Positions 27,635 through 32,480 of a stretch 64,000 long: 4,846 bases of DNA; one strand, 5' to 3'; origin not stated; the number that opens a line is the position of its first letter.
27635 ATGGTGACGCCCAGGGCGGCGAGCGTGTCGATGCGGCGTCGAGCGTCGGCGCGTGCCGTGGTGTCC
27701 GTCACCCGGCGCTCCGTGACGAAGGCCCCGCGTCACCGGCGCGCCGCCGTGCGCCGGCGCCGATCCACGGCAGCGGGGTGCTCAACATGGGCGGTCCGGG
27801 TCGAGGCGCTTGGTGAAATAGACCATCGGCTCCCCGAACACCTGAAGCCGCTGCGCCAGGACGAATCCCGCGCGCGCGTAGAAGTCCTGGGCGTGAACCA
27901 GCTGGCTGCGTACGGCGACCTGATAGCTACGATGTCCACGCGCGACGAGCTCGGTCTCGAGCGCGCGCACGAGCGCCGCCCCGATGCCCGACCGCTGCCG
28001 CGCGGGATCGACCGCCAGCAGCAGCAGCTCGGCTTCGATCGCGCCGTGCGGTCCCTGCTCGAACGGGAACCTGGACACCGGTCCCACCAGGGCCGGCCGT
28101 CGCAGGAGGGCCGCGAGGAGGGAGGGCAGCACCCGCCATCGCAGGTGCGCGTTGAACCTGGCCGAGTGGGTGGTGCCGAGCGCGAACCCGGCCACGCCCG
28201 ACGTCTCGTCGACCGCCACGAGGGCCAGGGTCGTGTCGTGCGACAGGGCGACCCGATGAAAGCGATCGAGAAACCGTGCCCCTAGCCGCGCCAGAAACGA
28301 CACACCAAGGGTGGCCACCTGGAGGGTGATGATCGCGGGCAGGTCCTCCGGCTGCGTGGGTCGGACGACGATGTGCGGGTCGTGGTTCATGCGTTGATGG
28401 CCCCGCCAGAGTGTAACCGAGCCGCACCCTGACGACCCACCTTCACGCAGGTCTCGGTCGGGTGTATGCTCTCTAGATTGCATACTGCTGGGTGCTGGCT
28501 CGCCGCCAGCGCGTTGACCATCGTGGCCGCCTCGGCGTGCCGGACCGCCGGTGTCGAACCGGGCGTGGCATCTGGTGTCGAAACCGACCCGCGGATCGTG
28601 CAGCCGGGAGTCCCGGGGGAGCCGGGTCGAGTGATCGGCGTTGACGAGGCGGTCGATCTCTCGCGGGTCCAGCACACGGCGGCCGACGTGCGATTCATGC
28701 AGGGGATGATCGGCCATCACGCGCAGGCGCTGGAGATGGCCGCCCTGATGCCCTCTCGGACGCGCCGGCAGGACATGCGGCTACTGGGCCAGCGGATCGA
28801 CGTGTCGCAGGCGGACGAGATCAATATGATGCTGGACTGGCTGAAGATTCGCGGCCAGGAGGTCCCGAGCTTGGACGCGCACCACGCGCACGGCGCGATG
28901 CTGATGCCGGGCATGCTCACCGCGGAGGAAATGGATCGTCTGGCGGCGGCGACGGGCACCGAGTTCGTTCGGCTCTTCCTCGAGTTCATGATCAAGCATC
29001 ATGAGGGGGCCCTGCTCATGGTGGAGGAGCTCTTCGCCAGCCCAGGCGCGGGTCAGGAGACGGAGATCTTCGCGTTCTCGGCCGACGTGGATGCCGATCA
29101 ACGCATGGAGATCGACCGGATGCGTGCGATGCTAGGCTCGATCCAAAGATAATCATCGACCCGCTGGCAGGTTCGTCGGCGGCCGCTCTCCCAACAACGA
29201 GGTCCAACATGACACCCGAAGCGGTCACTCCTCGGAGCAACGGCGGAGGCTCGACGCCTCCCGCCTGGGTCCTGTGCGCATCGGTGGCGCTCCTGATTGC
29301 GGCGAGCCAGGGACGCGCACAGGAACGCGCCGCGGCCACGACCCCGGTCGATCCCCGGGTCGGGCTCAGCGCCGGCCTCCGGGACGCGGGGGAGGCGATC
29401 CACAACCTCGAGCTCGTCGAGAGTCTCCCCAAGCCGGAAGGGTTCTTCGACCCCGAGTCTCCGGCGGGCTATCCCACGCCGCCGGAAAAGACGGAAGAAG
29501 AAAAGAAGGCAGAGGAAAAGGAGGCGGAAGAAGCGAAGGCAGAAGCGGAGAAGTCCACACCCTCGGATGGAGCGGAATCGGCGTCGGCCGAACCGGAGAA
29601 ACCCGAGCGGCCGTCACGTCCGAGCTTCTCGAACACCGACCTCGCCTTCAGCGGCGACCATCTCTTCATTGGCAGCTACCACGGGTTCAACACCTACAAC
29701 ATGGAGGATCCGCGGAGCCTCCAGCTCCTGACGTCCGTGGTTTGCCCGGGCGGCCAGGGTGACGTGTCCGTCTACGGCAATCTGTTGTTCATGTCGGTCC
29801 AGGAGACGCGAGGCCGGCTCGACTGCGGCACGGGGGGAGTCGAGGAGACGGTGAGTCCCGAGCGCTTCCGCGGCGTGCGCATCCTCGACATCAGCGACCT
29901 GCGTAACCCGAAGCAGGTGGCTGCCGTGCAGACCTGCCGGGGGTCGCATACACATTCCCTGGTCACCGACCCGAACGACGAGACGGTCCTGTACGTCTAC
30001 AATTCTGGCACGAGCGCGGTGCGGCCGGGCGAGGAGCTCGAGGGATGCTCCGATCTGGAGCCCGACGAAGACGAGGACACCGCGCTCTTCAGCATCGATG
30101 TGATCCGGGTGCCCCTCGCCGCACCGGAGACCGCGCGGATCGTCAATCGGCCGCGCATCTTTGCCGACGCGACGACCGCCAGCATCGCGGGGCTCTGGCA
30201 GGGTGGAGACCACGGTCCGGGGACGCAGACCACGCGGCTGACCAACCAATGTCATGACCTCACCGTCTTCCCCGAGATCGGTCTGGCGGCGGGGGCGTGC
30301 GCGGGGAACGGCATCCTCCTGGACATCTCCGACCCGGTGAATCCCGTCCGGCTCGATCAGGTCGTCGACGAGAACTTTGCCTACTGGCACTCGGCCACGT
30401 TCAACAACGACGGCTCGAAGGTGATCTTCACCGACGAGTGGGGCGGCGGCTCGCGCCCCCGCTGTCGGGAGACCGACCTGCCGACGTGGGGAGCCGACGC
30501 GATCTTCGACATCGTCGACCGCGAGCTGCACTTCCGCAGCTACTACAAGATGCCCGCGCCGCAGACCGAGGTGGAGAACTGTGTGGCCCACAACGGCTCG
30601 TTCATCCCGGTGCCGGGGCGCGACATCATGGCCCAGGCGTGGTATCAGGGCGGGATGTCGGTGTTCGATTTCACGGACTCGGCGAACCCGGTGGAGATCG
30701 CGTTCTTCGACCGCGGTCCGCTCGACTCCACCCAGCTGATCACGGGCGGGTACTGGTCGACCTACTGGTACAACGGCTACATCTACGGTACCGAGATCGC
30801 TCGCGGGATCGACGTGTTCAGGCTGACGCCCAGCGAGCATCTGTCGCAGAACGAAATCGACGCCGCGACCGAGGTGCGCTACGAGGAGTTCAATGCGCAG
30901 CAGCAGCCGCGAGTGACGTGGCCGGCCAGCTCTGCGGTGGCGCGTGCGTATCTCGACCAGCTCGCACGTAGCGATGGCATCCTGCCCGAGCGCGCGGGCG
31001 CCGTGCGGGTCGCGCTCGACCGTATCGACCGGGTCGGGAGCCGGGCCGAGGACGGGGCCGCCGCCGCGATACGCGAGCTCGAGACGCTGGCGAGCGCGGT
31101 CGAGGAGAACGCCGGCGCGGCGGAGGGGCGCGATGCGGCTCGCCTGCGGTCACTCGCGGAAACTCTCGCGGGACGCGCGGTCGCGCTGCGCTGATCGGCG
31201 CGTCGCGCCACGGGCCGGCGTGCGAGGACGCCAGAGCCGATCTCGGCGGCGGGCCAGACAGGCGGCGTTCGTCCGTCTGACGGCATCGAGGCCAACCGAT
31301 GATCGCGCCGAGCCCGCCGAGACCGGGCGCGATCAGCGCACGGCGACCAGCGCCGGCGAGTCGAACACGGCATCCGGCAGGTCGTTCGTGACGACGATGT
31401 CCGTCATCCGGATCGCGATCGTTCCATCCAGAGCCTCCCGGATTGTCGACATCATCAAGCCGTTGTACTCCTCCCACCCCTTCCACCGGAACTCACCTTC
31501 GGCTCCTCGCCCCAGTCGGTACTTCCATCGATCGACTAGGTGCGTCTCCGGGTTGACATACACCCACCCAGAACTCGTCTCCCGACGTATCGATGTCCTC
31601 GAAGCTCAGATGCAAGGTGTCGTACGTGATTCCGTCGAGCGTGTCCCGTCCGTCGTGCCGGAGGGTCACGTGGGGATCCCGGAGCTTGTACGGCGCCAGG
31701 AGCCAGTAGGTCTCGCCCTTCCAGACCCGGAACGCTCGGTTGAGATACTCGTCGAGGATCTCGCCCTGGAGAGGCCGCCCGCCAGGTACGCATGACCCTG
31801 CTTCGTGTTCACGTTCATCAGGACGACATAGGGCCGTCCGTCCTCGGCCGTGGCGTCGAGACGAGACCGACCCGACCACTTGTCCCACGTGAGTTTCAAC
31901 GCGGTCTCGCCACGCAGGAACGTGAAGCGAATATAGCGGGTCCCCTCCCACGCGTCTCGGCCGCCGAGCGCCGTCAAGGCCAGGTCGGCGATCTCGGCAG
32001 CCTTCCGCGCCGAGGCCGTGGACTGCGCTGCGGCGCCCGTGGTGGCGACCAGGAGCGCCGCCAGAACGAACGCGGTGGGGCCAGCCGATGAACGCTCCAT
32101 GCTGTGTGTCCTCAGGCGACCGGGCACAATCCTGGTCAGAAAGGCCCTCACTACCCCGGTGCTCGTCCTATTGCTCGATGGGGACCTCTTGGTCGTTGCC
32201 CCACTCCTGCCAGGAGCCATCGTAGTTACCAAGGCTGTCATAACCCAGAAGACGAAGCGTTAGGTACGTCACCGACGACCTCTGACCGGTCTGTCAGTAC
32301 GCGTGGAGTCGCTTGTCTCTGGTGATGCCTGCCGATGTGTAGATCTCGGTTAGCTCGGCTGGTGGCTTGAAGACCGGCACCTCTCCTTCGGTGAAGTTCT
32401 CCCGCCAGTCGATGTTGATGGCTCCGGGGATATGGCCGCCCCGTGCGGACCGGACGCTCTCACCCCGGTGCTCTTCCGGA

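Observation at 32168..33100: In-frame TGA at the catalytic cysteine position of a rhodanese, with a SECIS-like hairpin: candidate selenocysteine sulfurtransferase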

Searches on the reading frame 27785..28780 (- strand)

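Call 42: search_protein_families(library=pfam, proteins=[window:27785-28780:-], max_evalue=0.00001)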
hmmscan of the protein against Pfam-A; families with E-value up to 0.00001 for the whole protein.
window:27785-28780:- (332 aa): 3 families
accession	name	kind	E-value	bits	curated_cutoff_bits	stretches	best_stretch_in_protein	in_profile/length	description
PF00583.31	Acetyltransf_1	-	7.5e-10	39.5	20.7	1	239-306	52-116/116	Acetyltransferase (GNAT) family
PF13673.13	Acetyltransf_10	-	3.8e-09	37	23.6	1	252-311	54-112/128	Acetyltransferase (GNAT) domain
PF13508.13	Acetyltransf_7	-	1.2e-08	35.6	27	1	249-307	29-83/84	Acetyltransferase (GNAT) domain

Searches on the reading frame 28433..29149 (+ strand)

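Call 43: search_protein_families(library=pfam, proteins=[window:28433-29149:+], max_evalue=0.00001)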
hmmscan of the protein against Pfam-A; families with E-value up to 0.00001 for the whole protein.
window:28433-29149:+ (239 aa): 1 family
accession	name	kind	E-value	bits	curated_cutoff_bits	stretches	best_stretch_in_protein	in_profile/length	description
PF03713.19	DUF305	-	7.2e-38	130.5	27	1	85-234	1-151/151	Domain of unknown function (DUF305)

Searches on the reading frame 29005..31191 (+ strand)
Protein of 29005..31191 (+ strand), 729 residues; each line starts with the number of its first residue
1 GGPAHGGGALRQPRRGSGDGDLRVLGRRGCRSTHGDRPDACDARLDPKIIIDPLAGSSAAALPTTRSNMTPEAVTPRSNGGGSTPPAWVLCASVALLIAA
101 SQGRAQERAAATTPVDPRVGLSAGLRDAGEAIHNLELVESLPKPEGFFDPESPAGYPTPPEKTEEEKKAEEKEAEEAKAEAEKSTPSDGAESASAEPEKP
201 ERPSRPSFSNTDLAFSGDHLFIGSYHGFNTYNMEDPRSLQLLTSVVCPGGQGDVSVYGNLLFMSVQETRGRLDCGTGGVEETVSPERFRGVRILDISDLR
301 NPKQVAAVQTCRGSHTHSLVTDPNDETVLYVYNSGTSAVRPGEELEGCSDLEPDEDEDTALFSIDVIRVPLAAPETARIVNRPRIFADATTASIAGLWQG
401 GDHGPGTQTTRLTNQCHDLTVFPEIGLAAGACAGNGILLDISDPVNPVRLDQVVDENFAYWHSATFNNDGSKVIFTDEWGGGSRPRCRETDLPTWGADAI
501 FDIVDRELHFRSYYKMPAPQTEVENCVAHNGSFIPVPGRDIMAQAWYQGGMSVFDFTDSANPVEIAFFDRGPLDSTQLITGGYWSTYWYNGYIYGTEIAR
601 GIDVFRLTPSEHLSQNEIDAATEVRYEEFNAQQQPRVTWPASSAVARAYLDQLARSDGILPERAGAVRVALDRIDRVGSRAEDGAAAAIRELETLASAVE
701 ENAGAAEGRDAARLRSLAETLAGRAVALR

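Call 43: search_protein_families(library=pfam, proteins=[window:29005-31191:+], max_evalue=0.00001)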
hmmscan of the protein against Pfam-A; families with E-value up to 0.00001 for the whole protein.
window:29005-31191:+ (729 aa): 0 families

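Call 58: search_protein_families(library=ncbifam, proteins=[window:29209-31191:+], max_evalue=0.001)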
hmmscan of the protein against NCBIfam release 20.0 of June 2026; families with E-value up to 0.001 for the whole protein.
window:29209-31191:+ (661 aa): 1 family
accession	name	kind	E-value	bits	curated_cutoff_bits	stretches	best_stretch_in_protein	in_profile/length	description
TIGR04312.1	choice_anch_B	subfamily_domain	2.7e-11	43.4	100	1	370-536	209-361/364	choice-of-anchor B family protein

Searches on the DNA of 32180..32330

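Call 34: search_rna_families(source=window, start=32180, end=32330, threshold=evalue, max_evalue=10, show_alignments=3)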
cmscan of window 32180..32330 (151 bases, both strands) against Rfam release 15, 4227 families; matches with E-value up to 10: 0.
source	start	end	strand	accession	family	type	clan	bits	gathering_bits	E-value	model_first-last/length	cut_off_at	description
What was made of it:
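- No family matches even at E <= 10 (call 34).
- Tried and rejected: There were none at E <= 10 over 32180-32330 (call 34).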
